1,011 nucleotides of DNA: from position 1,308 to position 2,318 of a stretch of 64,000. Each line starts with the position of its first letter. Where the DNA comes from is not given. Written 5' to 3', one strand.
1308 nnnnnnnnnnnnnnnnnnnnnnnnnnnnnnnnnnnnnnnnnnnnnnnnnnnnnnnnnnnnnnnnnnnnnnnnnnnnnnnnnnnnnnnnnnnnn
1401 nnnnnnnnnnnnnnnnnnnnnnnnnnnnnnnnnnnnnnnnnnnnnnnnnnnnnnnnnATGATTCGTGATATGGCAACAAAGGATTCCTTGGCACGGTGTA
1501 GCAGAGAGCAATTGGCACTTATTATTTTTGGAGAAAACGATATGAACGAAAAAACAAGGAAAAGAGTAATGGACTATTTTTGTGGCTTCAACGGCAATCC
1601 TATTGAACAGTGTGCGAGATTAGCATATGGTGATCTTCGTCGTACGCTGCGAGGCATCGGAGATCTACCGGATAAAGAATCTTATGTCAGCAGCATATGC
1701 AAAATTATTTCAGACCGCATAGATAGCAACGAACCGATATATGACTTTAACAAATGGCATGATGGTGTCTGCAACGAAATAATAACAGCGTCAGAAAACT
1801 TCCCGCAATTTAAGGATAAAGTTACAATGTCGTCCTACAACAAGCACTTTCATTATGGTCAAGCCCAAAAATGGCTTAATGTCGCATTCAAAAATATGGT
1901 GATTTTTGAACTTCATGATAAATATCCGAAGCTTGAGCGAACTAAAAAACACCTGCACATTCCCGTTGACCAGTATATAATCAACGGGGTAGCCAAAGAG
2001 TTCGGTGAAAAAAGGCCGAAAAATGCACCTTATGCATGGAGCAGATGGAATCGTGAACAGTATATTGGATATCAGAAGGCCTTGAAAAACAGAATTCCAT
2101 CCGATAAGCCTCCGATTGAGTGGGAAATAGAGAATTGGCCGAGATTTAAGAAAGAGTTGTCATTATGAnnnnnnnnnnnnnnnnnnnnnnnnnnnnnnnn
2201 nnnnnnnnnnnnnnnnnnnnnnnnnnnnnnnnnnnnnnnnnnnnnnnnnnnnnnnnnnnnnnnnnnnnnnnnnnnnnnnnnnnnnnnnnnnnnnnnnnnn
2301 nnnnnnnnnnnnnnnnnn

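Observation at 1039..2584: Two orphan Rpn/YhgA C-terminal fragments form 310-bp direct repeats around an AT-rich cargo gene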

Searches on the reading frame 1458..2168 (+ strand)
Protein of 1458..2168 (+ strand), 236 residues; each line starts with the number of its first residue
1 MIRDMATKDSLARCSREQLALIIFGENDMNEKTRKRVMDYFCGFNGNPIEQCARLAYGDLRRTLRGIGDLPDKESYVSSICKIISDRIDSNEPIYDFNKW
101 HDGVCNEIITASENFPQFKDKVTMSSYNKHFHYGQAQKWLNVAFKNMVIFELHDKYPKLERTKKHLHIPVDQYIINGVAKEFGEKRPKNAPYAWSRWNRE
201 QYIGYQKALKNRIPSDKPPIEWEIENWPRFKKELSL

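Call 4: search_protein_families(library=pfam, proteins=[window:1458-2168:+], max_evalue=1)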
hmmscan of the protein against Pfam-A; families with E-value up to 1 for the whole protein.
window:1458-2168:+ (236 aa): 1 family
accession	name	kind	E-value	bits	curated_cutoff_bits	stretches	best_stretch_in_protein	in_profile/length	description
PF00730.31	HhH-GPD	-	0.1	13.4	26.2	1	36-184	20-89/108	HhH-GPD superfamily base excision DNA repair protein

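Call 5: search_protein_families(library=ncbifam, proteins=[window:1458-2168:+], max_evalue=1)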
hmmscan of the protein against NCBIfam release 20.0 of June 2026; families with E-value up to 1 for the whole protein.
window:1458-2168:+ (236 aa): 0 families

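Call 15: search_protein_families(library=padloc, proteins=[window:1542-2168:+], max_evalue=1)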
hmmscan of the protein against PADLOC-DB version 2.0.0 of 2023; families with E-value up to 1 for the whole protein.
window:1542-2168:+ (208 aa): 0 families

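Call 16: search_protein_families(library=phrogs, proteins=[window:1542-2168:+], max_evalue=1)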
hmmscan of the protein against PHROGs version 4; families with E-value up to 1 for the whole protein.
window:1542-2168:+ (208 aa): 0 families

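Call 17: find_homologous_proteins(query=window:1542-2165:+)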
Query window:1542-2165:+ (208 aa): 10 proteins with E <= 0.001 among 35 candidates.
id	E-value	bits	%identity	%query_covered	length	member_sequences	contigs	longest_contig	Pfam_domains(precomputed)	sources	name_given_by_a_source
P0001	2.9e-143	493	100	100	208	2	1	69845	-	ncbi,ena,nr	ncbi:MAG: hypothetical protein FWE59_00015 [Oscillospiraceae bacterium]|nr:hypothetical protein [Osc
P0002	3.2e-80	287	63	100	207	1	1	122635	-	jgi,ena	-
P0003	2.3e-44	170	46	94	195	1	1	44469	-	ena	-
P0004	4.6e-19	87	34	88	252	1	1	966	-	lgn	-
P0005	9.1e-16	76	31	85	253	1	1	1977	-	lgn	-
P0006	5.7e-12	64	33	87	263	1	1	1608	-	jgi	jgi:hypothetical protein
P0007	1.0e-11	63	31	89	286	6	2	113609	-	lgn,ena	-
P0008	1.7e-10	59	31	88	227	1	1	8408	-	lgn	-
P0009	3.4e-9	55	30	91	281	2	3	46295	-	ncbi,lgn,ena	-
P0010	2.6e-5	42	26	89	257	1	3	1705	-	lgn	-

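Call 18: find_encoding_contigs(protein=P0002, flank=6000, max_places=3)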
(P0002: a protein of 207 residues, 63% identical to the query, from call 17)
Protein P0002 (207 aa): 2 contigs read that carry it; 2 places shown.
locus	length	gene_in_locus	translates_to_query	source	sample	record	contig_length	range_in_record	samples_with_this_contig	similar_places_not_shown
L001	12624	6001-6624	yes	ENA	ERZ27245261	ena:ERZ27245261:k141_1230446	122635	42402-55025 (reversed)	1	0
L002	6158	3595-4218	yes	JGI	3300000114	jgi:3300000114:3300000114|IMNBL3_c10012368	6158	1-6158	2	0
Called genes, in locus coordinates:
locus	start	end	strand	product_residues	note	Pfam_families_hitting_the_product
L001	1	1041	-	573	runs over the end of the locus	PF14311:DUF4379, PF07453:NUMOD1 (weak), PF22083:I-HmuI_NUMOD-like (weak)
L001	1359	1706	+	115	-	PF00903:Glyoxalase, PF12681:Glyoxalase_2 (weak)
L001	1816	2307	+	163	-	-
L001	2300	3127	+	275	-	PF06831:H2TH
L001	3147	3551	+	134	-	PF13673:Acetyltransf_10 (weak), PF00583:Acetyltransf_1, PF13508:Acetyltransf_7 (weak)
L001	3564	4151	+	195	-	PF13483:Lactamase_B_3, PF12706:Lactamase_B_2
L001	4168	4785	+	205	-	PF13527:Acetyltransf_9 (weak), PF00583:Acetyltransf_1, PF13508:Acetyltransf_7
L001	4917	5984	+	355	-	PF13280:WYL, PF25583:WCX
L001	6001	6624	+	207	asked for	-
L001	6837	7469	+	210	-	-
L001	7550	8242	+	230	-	-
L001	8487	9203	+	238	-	PF02633:Creatininase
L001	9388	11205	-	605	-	PF07944:Beta-AFase-like_GH127_cat, PF20736:Glyco_hydro127M, PF20737:Glyco_hydro127C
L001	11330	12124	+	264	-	PF02311:AraC_binding, PF00165:HTH_AraC (faint), PF12833:HTH_18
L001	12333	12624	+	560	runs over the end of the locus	-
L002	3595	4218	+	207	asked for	-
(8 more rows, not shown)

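Call 19: find_encoding_contigs(protein=P0003, flank=6000, max_places=3)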
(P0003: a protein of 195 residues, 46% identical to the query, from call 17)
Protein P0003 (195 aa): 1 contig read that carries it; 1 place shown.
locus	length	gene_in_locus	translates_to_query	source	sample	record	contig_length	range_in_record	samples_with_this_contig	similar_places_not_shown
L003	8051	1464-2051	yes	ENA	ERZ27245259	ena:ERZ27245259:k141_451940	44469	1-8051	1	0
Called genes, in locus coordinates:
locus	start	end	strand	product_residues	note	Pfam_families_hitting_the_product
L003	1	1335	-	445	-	?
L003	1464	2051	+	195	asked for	-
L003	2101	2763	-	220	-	-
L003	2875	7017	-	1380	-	PF08341:TED, PF13620:CarboxypepD_reg, PF17802:SpaA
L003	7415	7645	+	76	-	-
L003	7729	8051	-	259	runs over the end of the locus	PF00142:Fer4_NifH (faint), PF01656:CbiA, PF09140:MipZ (faint), PF10609:ParA (weak), PF13614:AAA_31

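Call 20: find_encoding_contigs(protein=P0007, flank=6000, max_places=3)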
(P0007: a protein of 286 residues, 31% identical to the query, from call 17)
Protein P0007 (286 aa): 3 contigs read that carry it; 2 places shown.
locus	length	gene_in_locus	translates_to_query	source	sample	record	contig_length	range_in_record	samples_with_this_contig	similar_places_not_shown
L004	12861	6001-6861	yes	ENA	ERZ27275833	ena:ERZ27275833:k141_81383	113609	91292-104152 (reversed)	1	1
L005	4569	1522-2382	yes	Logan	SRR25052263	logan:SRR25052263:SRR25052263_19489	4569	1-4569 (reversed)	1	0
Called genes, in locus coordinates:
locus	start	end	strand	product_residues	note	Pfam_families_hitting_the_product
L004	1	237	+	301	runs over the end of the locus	PF04204:HTS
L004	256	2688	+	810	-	PF00122:E1-E2_ATPase, PF00702:Hydrolase, PF08282:Hydrolase_3 (faint)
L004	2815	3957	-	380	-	PF02771:Acyl-CoA_dh_N, PF02770:Acyl-CoA_dh_M, PF00441:Acyl-CoA_dh_1, PF08028:Acyl-CoA_dh_2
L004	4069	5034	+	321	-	PF00126:HTH_1, PF03466:LysR_substrate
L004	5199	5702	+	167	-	-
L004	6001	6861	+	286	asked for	-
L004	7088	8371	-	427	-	PF01471:PG_binding_1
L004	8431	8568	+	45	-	-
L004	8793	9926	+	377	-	PF00988:CPSase_sm_chain, PF00117:GATase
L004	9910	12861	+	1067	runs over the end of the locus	PF25596:CPSase_L_D1, PF02786:CPSase_L_D2, PF02787:CPSase_L_D3, PF25596:CPSase_L_D1, PF02655:ATP-grasp_3, PF02786:CPSase_L_D2, PF02222:ATP-grasp, PF07478:Dala_Dala_lig_C, +6 more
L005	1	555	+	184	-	?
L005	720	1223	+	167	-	-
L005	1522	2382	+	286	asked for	-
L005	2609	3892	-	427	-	PF01471:PG_binding_1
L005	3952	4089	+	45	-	-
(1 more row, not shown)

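Call 21: find_encoding_contigs(protein=P0009, flank=6000, max_places=3)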
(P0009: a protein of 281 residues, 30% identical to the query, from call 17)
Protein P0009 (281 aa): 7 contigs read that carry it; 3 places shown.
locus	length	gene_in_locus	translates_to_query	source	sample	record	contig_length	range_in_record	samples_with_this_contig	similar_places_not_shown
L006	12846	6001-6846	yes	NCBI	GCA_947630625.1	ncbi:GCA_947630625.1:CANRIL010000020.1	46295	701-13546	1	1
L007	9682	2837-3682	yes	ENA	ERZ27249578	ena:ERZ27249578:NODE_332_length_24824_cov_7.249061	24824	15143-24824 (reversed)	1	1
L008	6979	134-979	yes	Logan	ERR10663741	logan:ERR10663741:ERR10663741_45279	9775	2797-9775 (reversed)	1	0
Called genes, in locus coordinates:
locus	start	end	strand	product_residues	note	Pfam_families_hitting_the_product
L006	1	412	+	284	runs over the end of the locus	-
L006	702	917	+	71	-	PF12958:DUF3847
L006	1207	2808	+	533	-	PF03389:MobA_MobL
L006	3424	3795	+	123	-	-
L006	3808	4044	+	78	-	-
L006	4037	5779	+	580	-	PF00239:Resolvase, PF07508:Recombinase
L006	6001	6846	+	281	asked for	-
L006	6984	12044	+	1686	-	PF13195:DUF4011, PF13086:AAA_11 (weak), PF13245:AAA_19 (faint), PF13604:AAA_30 (faint), PF13086:AAA_11, PF13087:AAA_12, PF18741:MTES_1575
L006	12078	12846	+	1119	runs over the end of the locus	PF00580:UvrD-helicase (faint), PF13245:AAA_19 (faint)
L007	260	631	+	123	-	-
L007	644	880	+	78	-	-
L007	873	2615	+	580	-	PF00239:Resolvase, PF07508:Recombinase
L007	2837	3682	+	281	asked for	-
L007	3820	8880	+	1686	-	PF13195:DUF4011, PF13086:AAA_11 (weak), PF13245:AAA_19 (faint), PF13604:AAA_30 (faint), PF13086:AAA_11, PF13087:AAA_12, PF18741:MTES_1575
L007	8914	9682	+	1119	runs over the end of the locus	PF00580:UvrD-helicase (faint), PF13245:AAA_19 (faint)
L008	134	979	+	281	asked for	-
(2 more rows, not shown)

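Call 42: search_solved_structures(query=window:1542-2165:+, max_evalue=10)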
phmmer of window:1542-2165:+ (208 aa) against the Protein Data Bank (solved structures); distinct sequences matched with E-value up to 10: 0.

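Call 52: predict_structure(alignment_id=A3)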
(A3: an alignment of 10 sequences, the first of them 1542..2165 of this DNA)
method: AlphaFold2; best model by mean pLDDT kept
length: 208 residues; sequences in the alignment: 10
mean_pLDDT: 86.1   pTM: 0.85
mean pLDDT of the five models: 86.1, 85.8, 85.1, 83.7, 82.5
residues with pLDDT >= 90: 95; 70-90: 94; 50-70: 17; < 50: 2
segments of 3 or more residues with pLDDT < 50: none
pLDDT, mean of each block of 10 residues (from residue 1): 86 80 92 73 81 94 84 94 86 56 86 92 85 87 90 92 88 92 89 91 87
secondary structure, 60 per line:
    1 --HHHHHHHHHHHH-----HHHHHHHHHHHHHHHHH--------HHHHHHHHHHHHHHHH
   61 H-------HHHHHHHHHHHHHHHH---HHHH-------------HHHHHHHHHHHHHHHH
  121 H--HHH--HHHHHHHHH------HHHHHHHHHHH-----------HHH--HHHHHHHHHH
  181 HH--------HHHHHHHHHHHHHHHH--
elements in order: H3-14 H20-36 H45-61 H69-84 H88-91 H105-121 H129-137 H144-154 H171-182 H191-206

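Call 55: fold_search(model_id=the predicted structure, library=pdb)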
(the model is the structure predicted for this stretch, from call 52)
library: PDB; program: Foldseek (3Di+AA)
matches with E <= 10: 83; with E <= 0.001: 0
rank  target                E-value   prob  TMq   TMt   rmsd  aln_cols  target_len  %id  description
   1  4iji_C                1.4e+00  0.08  0.14  0.15  14.8       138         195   15  Crystal structure of a glutathione transferase family member from Psuedomonas fluorescens Pf-5, target EFI-900011, wit (released 2013-02-20)
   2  7qx4                  1.6e+00  0.11  0.20  0.09  13.4       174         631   11  mosquitocidal Cry11Aa determined at pH 7 from naturally-occurring nanocrystals by Serial femtosecond crystallography (released 2022-07-27)
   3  6kn5                  2.0e+00  0.05  0.18  0.18  16.5       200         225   11  Crystal structure of AFF4 C-terminal domain (released 2020-07-08)
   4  9az6_F                2.1e+00  0.05  0.18  0.18  18.2       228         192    8  F-actin-Talin(R13-DD) complex (released 2025-02-12)
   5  7r1e_B                2.4e+00  0.10  0.21  0.09   9.5       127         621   12  Mosquitocidal Cry11Ba determined at pH 10.4 from naturally-occurring nanocrystals by Serial femtosecond crystallograph (released 2022-07-27)
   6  4ifg                  2.5e+00  0.05  0.18  0.10  19.4       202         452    9  Crystal structure of TgCDPK1 with inhibitor bound (released 2014-04-16)
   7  6uvf_J                2.7e+00  0.08  0.21  0.27  11.6       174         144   11  Crystal structure of BCL-XL bound to compound 12: (R)-2-(3-([1,1'-Biphenyl]-4-carbonyl)-3-(4-methylbenzyl)ureido)-3-(( (released 2021-05-05)
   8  4pjv_B                2.7e+00  0.07  0.19  0.14  11.4       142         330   11  Structure of PARP2 catalytic domain bound to inhibitor BMN 673 (released 2014-09-24)
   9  8vw5_A                2.7e+00  0.05  0.18  0.14  14.5       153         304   16  Crystal structure of Cbl-b TKB bound to compound 2 (released 2024-07-03)
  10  6hjl_E                2.9e+00  0.08  0.22  0.30  11.0       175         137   10  Affimer:BclxL (released 2020-03-18)
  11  7r1e_A                3.4e+00  0.08  0.21  0.09   9.5       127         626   12  Mosquitocidal Cry11Ba determined at pH 10.4 from naturally-occurring nanocrystals by Serial femtosecond crystallograph (released 2022-07-27)
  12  4epz                  3.4e+00  0.05  0.17  0.21  15.1       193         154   10  Crystal structure of a transcription anti-terminator antagonist UpxZ (BACUNI_04315) from Bacteroides uniformis ATCC 8492 (released 2012-07-11)
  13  9hpz_A                3.4e+00  0.05  0.17  0.14  19.9       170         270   10  Cryo-EM structure of the wild-type flagellar filament from Roseburia hominis (released 2025-12-10)
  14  4ecb_A                3.6e+00  0.04  0.16  0.16  12.8       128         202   16  Chimeric GST Containing Inserts of Kininogen Peptides (released 2012-05-16)
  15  6on4_B                3.9e+00  0.06  0.19  0.18  14.1       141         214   12  Crystal structure of the GntR-type sialoregulator NanR from Escherichia coli, in complex with sialic acid (released 2020-07-08)
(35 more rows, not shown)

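Call 65: fold_search(model_id=the predicted structure, library=viral)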
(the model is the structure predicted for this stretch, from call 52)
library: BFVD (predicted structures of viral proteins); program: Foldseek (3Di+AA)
matches with E <= 10: 178; with E <= 0.001: 0
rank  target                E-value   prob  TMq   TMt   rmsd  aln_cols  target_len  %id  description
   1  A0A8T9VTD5            1.1e+00  0.02  0.10  0.05  50.0       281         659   12  (no name in the UniProt tables at hand)
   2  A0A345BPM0            1.3e+00  0.07  0.16  0.15  23.5       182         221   10  (no name in the UniProt tables at hand)
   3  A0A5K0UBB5            1.5e+00  0.03  0.14  0.12  20.5       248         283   14  Putative t-snare protein [Yasminevirus sp. GU-2018]
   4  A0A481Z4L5            1.6e+00  0.14  0.29  0.17  19.6       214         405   12  Putative RING finger E3 ubiquitin ligase [Pithovirus LCPAC201]
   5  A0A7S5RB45            2.1e+00  0.06  0.12  0.20  12.8       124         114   15  (no name in the UniProt tables at hand)
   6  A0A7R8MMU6            2.1e+00  0.04  0.17  0.12  20.2       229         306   13  Uncharacterized protein [Klebsiella phage vB_KvM-Eowyn]
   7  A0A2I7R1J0            2.2e+00  0.05  0.15  0.18  17.2       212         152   12  (no name in the UniProt tables at hand)
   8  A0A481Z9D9            2.2e+00  0.04  0.17  0.16  18.4       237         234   10  F-box domain and ankyrin repeat protein [Pithovirus LCPAC304]
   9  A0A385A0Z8            2.2e+00  0.02  0.14  0.05  17.8       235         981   13  (no name in the UniProt tables at hand)
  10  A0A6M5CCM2            2.3e+00  0.09  0.25  0.23  15.7       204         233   11  (no name in the UniProt tables at hand)
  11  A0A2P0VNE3            2.3e+00  0.07  0.17  0.20  12.2       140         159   13  Transmembrane protein [Tetraselmis virus 1]
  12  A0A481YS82            2.3e+00  0.04  0.17  0.18  25.2       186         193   12  Uncharacterized protein [Marseillevirus LCMAC101]
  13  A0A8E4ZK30            2.3e+00  0.04  0.17  0.19  18.9       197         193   13  Uncharacterized protein [Polaribacter phage Leef_1]
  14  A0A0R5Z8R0            2.7e+00  0.06  0.23  0.24  13.1       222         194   15  Bcl-like protein [phocid gammaherpesvirus 3]
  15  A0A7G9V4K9            2.8e+00  0.10  0.22  0.31   9.8       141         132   12  (no name in the UniProt tables at hand)
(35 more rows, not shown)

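Call 71: find_encoding_contigs(protein=P0001, flank=3000, max_places=3)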
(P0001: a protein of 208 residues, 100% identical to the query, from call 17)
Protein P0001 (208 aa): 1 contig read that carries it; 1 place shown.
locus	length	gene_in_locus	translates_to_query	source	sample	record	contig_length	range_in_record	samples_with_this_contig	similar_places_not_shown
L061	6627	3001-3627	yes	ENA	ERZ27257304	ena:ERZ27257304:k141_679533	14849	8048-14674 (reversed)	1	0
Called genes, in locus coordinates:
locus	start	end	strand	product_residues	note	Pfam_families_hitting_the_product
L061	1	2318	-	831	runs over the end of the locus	?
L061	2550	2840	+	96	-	PF27070:HTH_Rpn_C (weak)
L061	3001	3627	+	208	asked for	-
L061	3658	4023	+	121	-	PF27070:HTH_Rpn_C (weak)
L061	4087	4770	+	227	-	PF04474:DUF554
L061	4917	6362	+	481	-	PF01212:Beta_elim_lyase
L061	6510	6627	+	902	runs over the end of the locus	PF00690:Cation_ATPase_N, PF00122:E1-E2_ATPase, PF00702:Hydrolase, PF13246:Cation_ATPase, PF00689:Cation_ATPase_C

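Call 75: list_cluster_members(proteins=[P0001, P0011, P0203])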
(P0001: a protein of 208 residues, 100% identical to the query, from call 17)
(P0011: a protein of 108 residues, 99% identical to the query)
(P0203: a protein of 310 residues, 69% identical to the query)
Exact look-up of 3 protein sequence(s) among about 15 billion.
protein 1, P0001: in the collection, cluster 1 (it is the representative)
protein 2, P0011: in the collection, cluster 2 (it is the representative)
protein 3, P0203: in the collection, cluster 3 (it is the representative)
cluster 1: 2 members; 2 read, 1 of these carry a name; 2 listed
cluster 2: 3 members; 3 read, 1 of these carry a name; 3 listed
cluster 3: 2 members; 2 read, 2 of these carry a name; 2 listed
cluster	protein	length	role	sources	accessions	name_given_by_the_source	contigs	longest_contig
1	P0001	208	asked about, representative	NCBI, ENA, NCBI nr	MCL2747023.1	MAG: hypothetical protein FWE59_00015 [Oscillospiraceae bacterium] | hypothetical protein [Oscillospiraceae bacterium]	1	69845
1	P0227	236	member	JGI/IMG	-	-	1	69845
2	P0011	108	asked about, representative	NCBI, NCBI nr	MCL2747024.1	MAG: hypothetical protein FWE59_00020 [Oscillospiraceae bacterium] | hypothetical protein [Oscillospiraceae bacterium]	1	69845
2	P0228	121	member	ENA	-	-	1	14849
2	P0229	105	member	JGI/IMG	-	-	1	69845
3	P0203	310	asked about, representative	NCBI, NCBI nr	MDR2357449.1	MAG: Rpn family recombination-promoting nuclease/putative transposase [Oscillospiraceae ... | Rpn family recombination-promoting nuclease/putative transposase [Oscillospiraceae ...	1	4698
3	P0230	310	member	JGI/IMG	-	predicted transposase/invertase (TIGR01784 family)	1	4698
